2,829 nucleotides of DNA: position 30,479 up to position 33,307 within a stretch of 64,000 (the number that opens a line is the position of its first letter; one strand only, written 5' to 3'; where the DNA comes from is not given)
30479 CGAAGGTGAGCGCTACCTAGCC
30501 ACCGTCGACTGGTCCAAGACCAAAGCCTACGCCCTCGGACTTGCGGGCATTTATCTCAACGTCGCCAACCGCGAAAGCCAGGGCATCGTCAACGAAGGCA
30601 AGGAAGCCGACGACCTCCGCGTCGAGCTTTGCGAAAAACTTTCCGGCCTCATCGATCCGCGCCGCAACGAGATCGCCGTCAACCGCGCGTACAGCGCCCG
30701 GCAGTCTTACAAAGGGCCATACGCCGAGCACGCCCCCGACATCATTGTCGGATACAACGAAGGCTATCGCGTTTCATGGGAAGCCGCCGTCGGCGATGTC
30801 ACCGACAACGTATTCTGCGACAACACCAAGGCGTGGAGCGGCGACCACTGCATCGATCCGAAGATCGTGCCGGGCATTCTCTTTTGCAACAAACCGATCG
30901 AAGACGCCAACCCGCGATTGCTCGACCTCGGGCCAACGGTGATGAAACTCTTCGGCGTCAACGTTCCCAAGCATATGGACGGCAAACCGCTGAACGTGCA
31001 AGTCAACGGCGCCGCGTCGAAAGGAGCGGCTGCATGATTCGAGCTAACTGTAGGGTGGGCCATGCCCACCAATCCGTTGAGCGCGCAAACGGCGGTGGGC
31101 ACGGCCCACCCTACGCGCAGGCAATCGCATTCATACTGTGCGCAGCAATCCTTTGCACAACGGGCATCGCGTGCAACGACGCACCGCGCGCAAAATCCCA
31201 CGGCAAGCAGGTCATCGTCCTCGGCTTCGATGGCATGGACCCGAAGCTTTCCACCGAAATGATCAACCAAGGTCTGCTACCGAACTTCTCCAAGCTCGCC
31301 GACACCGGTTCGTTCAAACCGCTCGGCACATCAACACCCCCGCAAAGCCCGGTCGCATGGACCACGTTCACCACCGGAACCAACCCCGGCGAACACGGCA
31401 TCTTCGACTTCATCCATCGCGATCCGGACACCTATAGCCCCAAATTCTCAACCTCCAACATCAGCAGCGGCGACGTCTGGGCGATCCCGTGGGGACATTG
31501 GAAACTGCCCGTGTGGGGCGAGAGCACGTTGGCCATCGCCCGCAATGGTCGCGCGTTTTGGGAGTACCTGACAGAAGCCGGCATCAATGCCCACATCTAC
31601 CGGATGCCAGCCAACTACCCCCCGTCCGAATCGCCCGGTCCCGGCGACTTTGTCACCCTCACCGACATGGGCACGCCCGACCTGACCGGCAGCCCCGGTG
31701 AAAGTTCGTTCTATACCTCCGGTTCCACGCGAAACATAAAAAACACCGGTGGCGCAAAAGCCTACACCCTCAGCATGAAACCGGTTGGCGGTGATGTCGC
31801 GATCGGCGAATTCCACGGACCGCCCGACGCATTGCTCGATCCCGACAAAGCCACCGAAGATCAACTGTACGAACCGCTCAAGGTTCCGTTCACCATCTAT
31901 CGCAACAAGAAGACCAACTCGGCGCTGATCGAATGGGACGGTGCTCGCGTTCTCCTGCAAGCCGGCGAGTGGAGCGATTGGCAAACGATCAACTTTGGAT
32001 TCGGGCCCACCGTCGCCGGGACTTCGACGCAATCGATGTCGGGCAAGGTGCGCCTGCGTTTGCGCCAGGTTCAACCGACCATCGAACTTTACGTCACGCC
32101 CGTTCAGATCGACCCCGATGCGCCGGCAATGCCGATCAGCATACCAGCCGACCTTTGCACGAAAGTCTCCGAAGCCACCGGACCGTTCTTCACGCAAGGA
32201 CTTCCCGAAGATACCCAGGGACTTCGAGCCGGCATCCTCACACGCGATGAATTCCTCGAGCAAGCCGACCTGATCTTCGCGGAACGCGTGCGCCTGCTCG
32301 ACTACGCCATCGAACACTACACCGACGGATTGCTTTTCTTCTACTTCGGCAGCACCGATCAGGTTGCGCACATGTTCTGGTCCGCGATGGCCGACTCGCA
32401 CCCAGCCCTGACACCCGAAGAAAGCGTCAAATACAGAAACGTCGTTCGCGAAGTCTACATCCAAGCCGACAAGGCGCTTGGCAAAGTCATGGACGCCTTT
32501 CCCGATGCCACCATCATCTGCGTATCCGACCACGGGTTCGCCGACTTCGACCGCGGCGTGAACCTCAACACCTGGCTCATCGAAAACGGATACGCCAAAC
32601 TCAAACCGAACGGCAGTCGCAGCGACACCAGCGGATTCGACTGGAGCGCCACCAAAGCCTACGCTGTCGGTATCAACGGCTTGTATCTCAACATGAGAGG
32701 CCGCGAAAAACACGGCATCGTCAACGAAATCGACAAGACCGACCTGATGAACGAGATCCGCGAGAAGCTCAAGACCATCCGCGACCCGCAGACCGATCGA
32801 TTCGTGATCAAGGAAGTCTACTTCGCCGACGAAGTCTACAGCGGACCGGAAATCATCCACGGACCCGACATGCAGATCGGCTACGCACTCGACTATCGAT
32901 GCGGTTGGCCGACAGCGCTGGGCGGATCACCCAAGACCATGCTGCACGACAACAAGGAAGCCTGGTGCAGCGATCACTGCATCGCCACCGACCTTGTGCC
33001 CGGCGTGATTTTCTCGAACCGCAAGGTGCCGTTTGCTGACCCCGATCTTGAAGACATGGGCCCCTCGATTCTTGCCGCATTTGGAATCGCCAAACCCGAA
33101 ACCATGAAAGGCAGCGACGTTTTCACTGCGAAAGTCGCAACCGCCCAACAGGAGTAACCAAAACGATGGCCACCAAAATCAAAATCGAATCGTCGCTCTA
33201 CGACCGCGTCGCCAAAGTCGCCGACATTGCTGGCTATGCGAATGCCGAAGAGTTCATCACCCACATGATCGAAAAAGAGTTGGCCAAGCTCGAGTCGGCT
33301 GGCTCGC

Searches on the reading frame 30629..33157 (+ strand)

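Call 23: search_protein_families(library=pfam, proteins=[window:30629-33157:+], max_evalue=0.001)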
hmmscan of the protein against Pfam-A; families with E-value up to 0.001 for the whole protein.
window:30629-33157:+ (842 aa): 1 family
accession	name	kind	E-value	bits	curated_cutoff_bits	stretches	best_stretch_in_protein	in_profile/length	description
PF01663.27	Phosphodiest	-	5.2e-37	128.7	23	2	195-331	1-126/342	Type I phosphodiesterase / nucleotide pyrophosphatase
